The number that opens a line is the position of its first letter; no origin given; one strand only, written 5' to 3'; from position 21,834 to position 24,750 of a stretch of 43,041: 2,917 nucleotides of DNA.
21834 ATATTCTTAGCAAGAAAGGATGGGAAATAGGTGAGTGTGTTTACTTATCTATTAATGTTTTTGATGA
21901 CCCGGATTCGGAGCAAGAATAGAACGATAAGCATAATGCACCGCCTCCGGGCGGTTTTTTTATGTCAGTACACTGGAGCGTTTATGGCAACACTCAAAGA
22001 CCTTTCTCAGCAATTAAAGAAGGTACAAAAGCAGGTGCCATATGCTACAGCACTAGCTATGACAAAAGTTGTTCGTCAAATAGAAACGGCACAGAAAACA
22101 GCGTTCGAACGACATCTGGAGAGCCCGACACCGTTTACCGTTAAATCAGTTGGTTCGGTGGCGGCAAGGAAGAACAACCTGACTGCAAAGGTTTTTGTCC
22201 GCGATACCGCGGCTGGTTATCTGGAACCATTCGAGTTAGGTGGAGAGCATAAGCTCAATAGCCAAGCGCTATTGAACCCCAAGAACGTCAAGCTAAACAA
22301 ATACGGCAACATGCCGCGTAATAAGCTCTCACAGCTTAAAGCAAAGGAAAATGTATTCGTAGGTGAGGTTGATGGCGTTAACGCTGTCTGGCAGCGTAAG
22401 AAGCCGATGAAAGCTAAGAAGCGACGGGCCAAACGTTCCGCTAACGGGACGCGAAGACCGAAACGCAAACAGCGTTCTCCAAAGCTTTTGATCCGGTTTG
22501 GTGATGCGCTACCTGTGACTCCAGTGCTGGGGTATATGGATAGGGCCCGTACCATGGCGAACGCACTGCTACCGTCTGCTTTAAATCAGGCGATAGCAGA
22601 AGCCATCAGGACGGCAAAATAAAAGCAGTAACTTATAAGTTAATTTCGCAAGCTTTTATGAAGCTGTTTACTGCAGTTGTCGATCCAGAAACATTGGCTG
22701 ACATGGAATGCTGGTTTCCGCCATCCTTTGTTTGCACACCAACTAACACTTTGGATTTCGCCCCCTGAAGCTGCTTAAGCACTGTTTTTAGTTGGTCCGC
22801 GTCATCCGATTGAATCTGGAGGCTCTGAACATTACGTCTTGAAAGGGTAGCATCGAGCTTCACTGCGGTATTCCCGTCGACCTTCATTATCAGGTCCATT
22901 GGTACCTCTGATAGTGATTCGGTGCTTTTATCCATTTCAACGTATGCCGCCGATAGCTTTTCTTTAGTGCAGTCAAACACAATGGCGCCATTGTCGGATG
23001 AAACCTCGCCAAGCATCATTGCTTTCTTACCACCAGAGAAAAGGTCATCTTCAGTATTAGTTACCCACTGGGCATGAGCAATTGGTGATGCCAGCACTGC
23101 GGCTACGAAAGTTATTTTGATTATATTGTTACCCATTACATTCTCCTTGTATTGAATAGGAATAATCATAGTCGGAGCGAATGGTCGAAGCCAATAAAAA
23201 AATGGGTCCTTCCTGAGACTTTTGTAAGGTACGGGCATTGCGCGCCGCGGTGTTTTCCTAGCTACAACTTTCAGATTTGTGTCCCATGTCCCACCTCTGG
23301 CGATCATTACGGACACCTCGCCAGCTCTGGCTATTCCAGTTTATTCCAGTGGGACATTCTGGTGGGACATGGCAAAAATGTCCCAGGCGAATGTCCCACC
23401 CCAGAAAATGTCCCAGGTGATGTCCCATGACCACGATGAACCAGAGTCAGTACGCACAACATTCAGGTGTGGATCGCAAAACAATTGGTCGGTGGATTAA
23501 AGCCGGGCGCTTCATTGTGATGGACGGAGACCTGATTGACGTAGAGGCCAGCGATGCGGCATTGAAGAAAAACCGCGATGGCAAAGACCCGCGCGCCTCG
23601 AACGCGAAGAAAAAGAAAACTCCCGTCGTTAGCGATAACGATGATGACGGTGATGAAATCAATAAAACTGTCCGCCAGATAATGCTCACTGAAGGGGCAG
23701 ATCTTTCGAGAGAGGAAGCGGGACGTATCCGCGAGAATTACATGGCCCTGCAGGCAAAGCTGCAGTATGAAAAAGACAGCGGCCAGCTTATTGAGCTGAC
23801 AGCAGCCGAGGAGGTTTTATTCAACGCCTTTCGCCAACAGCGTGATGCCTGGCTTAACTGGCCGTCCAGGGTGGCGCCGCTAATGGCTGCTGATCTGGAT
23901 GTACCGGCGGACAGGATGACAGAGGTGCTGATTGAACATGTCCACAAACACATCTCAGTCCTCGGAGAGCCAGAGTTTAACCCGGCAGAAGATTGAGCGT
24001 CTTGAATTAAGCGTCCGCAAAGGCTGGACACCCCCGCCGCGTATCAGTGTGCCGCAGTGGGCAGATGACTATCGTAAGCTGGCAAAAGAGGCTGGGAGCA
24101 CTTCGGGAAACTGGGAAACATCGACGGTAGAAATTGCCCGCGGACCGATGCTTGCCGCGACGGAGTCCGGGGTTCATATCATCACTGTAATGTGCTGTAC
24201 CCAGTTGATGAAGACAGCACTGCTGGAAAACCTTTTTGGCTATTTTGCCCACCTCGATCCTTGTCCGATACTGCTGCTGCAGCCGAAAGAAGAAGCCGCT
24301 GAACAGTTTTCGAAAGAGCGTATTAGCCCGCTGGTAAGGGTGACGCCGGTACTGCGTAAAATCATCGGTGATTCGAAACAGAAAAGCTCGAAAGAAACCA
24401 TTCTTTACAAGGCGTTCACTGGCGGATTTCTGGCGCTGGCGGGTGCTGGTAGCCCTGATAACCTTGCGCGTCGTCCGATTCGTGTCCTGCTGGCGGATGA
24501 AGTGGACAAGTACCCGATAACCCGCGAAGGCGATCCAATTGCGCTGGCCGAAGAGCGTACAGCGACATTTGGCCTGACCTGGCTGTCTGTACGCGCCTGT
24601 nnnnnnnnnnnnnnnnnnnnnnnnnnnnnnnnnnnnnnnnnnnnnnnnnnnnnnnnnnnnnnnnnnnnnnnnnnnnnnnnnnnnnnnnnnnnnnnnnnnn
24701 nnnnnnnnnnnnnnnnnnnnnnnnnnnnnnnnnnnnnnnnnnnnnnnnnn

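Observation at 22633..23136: Opposite-strand secreted-protein gene in the bor position between lysis genes and cos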

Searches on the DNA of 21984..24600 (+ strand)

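Call 64: search_dna_similar(query=window:21984-24600:+, collection=ecoli_genomes, mode=near, max_rows=60, rows=spread)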
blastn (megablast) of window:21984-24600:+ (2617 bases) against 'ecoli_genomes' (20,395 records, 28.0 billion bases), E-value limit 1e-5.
Records with a match: 59; places in all: 63; records where one place covers at least 80% of the query: 22.
Genomes with a match: 59 of 5426; with a place that covers at least 80% of the query: 22. Places per genome that has any: lowest 1, median 1, highest 2. On chromosomes: 63 places; on plasmids: 0.
Best place of each record, by identity: >=99% 19; 95-99% 15; 80-90% 25.
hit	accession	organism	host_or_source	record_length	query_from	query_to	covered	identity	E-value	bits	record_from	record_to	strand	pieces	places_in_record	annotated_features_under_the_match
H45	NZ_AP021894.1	Escherichia coli strain 2018-10-1CC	Homo sapiens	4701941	1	2617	100%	100.0%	0e+0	4833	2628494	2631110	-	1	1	phage terminase large subunit family protein | hypothetical protein (x3)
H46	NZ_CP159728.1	Escherichia coli strain Z22-6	hospital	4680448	1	2617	100%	100.0%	0e+0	4833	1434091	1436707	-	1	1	terminase gpA endonuclease subunit | hypothetical protein (x3)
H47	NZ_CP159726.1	Escherichia coli strain Z22-7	hospital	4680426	1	2617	100%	100.0%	0e+0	4833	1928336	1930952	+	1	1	terminase gpA endonuclease subunit | hypothetical protein (x3)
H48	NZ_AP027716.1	Escherichia coli strain TBU0218_10-1CC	Homo sapiens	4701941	1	2617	100%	100.0%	0e+0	4833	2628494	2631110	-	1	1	phage terminase large subunit family protein | hypothetical protein (x3)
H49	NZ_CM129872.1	Escherichia coli strain PCP06171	seawater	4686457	1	2617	100%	100.0%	0e+0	4833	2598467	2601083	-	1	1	phage terminase large subunit family protein | hypothetical protein (x3)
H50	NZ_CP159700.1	Escherichia coli strain Z142-1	hospital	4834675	1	2617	100%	99.9%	0e+0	4822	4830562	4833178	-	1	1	terminase gpA endonuclease subunit | hypothetical protein (x3)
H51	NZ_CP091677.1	Escherichia coli strain KFu022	river water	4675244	1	2617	100%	99.8%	0e+0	4800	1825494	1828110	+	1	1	phage terminase large subunit family protein | hypothetical protein (x3)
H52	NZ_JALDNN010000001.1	Escherichia coli strain EC2641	disinfected tableware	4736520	1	2617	100%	97.9%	0e+0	4534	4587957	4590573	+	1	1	phage terminase large subunit family protein | hypothetical protein (x3)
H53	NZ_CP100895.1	Escherichia coli strain ET846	Hoplobatrachus rugulosus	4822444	1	2617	100%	97.7%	0e+0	4499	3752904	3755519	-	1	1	phage terminase large subunit family protein | hypothetical protein (x3)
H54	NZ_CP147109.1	Escherichia coli strain KMi029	river water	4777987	43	2617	98%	98.3%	0e+0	4518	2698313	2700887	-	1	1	phage terminase large subunit family protein | hypothetical protein (x3)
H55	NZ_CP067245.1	Escherichia coli strain OW1E2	surface water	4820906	43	2617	98%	98.3%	0e+0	4512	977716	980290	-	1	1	phage terminase large subunit family protein | hypothetical protein (x3)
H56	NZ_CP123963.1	Escherichia coli strain L6-21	Waterfowl manure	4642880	43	2617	98%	98.3%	0e+0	4506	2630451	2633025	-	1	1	phage terminase large subunit family protein | hypothetical protein (x3)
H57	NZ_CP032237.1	Escherichia coli strain ECCWS199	chicken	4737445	1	2617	100%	96.6%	0e+0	4335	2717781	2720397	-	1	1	phage terminase large subunit family protein | hypothetical protein (x3)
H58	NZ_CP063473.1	Escherichia coli strain EM18-18-42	not applicable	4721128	1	2617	100%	96.6%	0e+0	4335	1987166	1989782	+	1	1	phage terminase large subunit family protein | hypothetical protein (x3)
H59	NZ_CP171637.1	Escherichia coli strain TC24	Bos taurus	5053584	1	2617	100%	96.6%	0e+0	4335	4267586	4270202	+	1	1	phage terminase large subunit family protein | hypothetical protein (x3)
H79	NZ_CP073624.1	Escherichia coli strain AW1.7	meat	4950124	1220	2617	53%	99.7%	0e+0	2560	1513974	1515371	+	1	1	phage terminase large subunit family protein | hypothetical protein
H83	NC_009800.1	Escherichia coli HS strain HS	-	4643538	1220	2617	53%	83.7%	0e+0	1312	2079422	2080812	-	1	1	phage terminase large subunit family protein | hypothetical protein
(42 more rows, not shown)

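Call 65: get_annotated_region(hit=H79, flank=5000)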
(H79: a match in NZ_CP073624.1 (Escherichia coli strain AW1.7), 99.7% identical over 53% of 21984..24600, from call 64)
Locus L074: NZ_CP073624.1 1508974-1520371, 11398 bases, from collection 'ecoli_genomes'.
description: Escherichia coli strain AW1.7 chromosome, complete genome
organism: Escherichia coli strain AW1.7 (NCBI taxid 562)
replicon: chromosome; assembly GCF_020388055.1
host: -; source: meat; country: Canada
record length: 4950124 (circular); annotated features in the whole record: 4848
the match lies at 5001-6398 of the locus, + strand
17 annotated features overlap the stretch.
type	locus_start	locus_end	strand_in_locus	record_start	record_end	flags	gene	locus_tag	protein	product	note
CDS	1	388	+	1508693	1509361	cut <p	-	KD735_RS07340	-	AAA family ATPase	incomplete; partial in the middle of a contig; missing N-terminus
CDS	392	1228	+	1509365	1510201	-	-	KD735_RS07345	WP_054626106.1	antitermination protein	-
CDS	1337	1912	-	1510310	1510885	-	-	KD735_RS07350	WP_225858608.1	hypothetical protein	-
tRNA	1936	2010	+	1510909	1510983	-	-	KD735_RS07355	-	tRNA-Asn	-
tRNA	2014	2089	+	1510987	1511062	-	-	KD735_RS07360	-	tRNA-Arg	-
CDS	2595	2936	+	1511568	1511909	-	-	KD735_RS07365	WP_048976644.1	phage holin, lambda family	-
CDS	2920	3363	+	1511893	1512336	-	-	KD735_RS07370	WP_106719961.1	lysozyme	-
CDS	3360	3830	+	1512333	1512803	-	-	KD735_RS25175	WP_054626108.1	lysis protein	-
CDS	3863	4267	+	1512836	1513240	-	-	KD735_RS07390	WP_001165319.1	DUF2513 domain-containing protein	-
CDS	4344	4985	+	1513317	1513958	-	-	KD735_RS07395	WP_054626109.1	hypothetical protein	-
CDS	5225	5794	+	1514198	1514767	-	-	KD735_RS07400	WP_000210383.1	hypothetical protein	-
CDS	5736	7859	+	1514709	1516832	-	-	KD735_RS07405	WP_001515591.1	phage terminase large subunit family protein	-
CDS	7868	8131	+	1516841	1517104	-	gpW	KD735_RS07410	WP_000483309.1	gpW family head-tail joining protein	-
CDS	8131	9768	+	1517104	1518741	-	-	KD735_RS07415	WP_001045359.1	phage portal protein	-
CDS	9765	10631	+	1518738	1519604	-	-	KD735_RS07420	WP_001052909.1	S49 family peptidase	-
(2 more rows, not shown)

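Call 66: get_annotated_region(hit=H83, flank=5000)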
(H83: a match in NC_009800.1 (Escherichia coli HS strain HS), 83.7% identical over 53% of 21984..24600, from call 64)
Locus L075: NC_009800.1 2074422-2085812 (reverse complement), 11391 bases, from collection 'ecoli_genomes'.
description: Escherichia coli HS, complete sequence
organism: Escherichia coli HS strain HS (NCBI taxid 331112)
replicon: chromosome; assembly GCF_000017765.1
host: -; source: -; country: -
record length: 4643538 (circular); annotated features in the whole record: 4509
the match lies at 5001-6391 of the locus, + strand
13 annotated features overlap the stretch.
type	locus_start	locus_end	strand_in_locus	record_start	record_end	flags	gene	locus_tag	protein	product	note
CDS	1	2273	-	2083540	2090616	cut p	yeeJ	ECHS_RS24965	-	inverse autotransporter adhesin YeeJ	internal stop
tRNA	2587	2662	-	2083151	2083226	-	-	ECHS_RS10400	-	tRNA-Asn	-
CDS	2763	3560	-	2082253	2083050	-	mtfA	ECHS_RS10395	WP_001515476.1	DgsA anti-repressor MtfA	-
tRNA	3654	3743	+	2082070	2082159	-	-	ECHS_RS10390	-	tRNA-Ser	-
CDS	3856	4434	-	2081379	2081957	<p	-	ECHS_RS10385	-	tyrosine-type recombinase/integrase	incomplete; partial in the middle of a contig; missing N-terminus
CDS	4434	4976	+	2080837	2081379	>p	-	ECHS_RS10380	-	hypothetical protein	incomplete; partial in the middle of a contig; missing N-terminus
CDS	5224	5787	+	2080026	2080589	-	-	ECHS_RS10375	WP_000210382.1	hypothetical protein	-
CDS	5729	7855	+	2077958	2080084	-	-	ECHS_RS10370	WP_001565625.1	phage terminase large subunit family protein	-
CDS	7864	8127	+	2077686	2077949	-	gpW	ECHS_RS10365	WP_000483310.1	gpW family head-tail joining protein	-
CDS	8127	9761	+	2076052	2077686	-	-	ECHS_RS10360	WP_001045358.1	phage portal protein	-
CDS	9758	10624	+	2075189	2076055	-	-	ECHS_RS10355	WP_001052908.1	S49 family peptidase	-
CDS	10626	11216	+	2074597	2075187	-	-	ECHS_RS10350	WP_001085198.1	hypothetical protein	-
CDS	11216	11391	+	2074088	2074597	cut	-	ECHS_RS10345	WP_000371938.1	head decoration protein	-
